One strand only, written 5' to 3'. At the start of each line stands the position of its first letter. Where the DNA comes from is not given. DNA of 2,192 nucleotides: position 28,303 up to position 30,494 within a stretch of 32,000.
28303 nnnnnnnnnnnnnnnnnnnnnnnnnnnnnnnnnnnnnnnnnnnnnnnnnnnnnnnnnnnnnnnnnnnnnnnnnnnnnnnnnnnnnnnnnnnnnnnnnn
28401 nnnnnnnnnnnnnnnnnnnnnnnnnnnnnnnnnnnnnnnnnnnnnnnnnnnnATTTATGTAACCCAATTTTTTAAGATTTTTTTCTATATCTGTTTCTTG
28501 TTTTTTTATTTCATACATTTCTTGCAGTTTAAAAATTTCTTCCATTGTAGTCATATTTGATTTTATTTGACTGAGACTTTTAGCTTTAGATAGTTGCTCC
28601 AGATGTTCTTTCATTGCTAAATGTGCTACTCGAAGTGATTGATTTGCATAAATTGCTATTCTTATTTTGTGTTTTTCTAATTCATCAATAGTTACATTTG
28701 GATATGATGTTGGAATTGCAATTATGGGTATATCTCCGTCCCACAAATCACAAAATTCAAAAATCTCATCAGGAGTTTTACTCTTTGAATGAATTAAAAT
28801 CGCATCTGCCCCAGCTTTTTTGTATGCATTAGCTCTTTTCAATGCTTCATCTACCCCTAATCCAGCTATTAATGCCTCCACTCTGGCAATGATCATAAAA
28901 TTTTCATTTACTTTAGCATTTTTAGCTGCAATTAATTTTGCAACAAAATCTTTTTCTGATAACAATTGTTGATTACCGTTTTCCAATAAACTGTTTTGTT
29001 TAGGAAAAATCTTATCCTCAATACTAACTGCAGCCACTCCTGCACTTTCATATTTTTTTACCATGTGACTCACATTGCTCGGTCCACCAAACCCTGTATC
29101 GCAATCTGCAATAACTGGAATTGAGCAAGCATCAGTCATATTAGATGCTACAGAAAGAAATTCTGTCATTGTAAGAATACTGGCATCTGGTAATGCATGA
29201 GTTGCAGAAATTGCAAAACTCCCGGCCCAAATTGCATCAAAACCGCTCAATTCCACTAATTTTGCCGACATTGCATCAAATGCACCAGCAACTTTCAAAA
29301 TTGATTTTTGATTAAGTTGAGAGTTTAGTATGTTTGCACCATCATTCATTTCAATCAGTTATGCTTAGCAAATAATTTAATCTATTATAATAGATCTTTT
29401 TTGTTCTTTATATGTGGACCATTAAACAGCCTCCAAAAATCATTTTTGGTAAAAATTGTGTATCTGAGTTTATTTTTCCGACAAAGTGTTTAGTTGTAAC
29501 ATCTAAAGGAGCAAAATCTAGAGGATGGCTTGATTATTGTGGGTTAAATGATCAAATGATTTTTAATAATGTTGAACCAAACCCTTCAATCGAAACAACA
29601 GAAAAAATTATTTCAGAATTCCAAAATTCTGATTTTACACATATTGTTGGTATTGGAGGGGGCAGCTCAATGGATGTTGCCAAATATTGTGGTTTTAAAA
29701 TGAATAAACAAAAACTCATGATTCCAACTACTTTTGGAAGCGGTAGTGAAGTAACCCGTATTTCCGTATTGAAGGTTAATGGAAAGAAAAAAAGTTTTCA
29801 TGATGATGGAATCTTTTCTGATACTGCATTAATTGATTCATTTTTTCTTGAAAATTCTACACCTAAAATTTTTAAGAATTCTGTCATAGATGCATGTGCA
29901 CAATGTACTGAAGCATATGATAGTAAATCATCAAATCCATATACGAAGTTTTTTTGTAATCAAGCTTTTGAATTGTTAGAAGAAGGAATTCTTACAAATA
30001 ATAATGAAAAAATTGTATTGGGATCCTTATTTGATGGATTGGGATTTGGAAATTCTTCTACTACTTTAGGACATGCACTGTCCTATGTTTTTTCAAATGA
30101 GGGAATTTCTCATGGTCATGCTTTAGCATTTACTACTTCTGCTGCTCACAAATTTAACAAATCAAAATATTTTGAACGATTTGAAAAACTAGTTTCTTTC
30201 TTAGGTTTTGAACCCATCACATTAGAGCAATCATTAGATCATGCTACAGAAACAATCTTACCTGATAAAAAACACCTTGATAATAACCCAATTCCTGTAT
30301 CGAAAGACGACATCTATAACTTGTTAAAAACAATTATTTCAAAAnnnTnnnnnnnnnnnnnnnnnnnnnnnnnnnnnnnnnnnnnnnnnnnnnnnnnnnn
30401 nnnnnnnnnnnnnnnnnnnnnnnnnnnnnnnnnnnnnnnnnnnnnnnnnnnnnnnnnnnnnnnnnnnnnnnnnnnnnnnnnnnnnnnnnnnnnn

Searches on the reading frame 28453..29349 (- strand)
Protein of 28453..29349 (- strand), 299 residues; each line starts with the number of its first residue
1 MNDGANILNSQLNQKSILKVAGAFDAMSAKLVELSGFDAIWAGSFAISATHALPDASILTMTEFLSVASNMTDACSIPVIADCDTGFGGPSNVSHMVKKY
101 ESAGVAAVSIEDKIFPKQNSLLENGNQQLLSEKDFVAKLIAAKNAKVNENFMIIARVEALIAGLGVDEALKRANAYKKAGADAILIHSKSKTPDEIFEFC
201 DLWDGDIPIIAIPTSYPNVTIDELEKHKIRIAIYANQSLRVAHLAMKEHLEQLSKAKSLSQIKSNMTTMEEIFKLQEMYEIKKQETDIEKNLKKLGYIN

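Call 23: search_protein_families(library=pfam, proteins=[window:28453-29349:-], max_evalue=0.00001)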
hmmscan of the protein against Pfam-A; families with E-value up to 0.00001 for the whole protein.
window:28453-29349:- (299 aa): 1 family
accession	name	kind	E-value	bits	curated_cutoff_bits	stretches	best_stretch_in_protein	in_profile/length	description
PF13714.12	PEP_mutase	-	3.8e-58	197.3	31.5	1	12-253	4-239/240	Phosphoenolpyruvate phosphomutase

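Call 24: search_protein_families(library=ncbifam, proteins=[window:28453-29349:-], max_evalue=0.00001)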
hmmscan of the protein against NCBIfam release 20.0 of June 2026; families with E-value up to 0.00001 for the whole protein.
window:28453-29349:- (299 aa): 8 families
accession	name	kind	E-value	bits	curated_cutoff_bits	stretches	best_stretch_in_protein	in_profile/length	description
TIGR02320.1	PEP_mutase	equivalog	3.6e-88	295.3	319.55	1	9-277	2-281/284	phosphoenolpyruvate mutase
TIGR02321.1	Pphn_pyruv_hyd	equivalog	8.6e-76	254.8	374.4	1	9-283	8-283/290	phosphonopyruvate hydrolase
TIGR02317.1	prpB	equivalog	3.6e-54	183.9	354.4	1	8-290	5-284/285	methylisocitrate lyase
NF008455.0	PRK11320.1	equivalog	2e-43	148.7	353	1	8-285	11-286/295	methylisocitrate lyase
TIGR02319.1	CPEP_Pphonmut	equivalog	1.1e-31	110.2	420.05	1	9-283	9-281/294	carboxyvinyl-carboxyphosphonate phosphorylmutase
NF011645.0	PRK15063.1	equivalog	1.5e-09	37.3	562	1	74-164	145-236/430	isocitrate lyase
TIGR01346.1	isocit_lyase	equivalog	2.8e-08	32.6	275.9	1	77-164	151-239/527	isocitrate lyase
NF005074.0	PRK06498.1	equivalog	5.2e-07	28.6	446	1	74-166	176-270/531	isocitrate lyase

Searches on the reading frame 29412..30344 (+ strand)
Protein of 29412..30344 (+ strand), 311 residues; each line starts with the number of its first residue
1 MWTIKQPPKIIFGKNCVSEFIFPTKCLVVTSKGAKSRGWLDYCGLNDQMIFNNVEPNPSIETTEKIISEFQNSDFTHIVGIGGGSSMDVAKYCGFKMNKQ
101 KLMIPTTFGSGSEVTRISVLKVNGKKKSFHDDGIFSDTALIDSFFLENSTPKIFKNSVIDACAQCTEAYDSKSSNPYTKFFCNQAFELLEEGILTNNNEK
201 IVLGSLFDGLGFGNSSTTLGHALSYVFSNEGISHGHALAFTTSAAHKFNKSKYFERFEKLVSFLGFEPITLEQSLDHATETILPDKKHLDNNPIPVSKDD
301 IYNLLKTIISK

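Call 23: search_protein_families(library=pfam, proteins=[window:29412-30344:+], max_evalue=0.00001)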
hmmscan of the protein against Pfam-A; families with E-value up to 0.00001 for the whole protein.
window:29412-30344:+ (311 aa): 3 families
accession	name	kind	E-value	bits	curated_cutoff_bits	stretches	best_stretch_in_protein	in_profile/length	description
PF00465.25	Fe-ADH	-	3.7e-27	95.4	31.3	1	7-142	1-167/168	Iron-containing alcohol dehydrogenase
PF25137.1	ADH_Fe_C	-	8.6e-15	55.4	27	1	157-273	4-129/194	Fe-containing alcohol dehydrogenase family, C-terminal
PF13685.12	Fe-ADH_2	-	9.3e-11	42.4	28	1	49-141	50-145/149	Iron-containing alcohol dehydrogenase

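Call 24: search_protein_families(library=ncbifam, proteins=[window:29412-30344:+], max_evalue=0.00001)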
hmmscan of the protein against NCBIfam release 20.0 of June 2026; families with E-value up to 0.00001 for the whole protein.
window:29412-30344:+ (311 aa): 14 families
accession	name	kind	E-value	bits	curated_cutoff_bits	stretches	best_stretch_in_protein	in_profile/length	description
NF041833.1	Fe_ADH_ErcA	equivalog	6.7e-26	91.3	550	2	102-270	133-312/382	alcohol dehydrogenase-like regulatory protein ErcA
NF010378.0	PRK13805.1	equivalog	1.3e-25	89.4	951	2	100-252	596-760/872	bifunctional acetaldehyde-CoA/alcohol dehydrogenase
NF007911.0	PRK10624.1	equivalog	7.4e-22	77.8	537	2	18-98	32-111/382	lactaldehyde reductase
TIGR03405.1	Phn_Fe-ADH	equivalog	1.1e-21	77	423.7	1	99-250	127-289/355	iron-containing alcohol dehydrogenase PsrA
NF053866.1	CholDhdGbsBBac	equivalog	1.8e-21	76.2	550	2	103-273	144-325/392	choline dehydrogenase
TIGR02638.1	lactal_redase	equivalog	1.1e-19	70.5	523.15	2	102-280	134-325/379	lactaldehyde reductase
NF050025.1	SulfAcetaldRedSarD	equivalog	2.5e-19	69.4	700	1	102-268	133-310/385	sulfoacetaldehyde reductase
NF058672.1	4HyButDHCUPNE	equivalog_domain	4.9e-17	62.2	500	2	102-179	134-212/378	4-hydroxybutyrate dehydrogenase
NF011998.0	PRK15454.1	equivalog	8.7e-13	47.8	556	1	101-260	151-321/395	ethanolamine utilization ethanol dehydrogenase EutG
NF006941.0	PRK09423.1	subfamily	7.9e-10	38.1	336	1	57-175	67-186/367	glycerol dehydrogenase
NF041822.1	daptide_DH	equivalog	5.7e-09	35.3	300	0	102-172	108-178/363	daptide-type RiPP biosynthesis dehydogenase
NF011717.0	PRK15138.1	equivalog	1.4e-08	34.3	645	0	3-95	5-106/387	alcohol dehydrogenase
NF002022.0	PRK00843.1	equivalog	8.3e-08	31.6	413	1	56-130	69-143/350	NAD(P)-dependent glycerol-1-phosphate dehydrogenase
NF053832.1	GlycoaldRedHalo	equivalog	1.6e-07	30.8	550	1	57-175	67-186/363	glycolaldehyde reductase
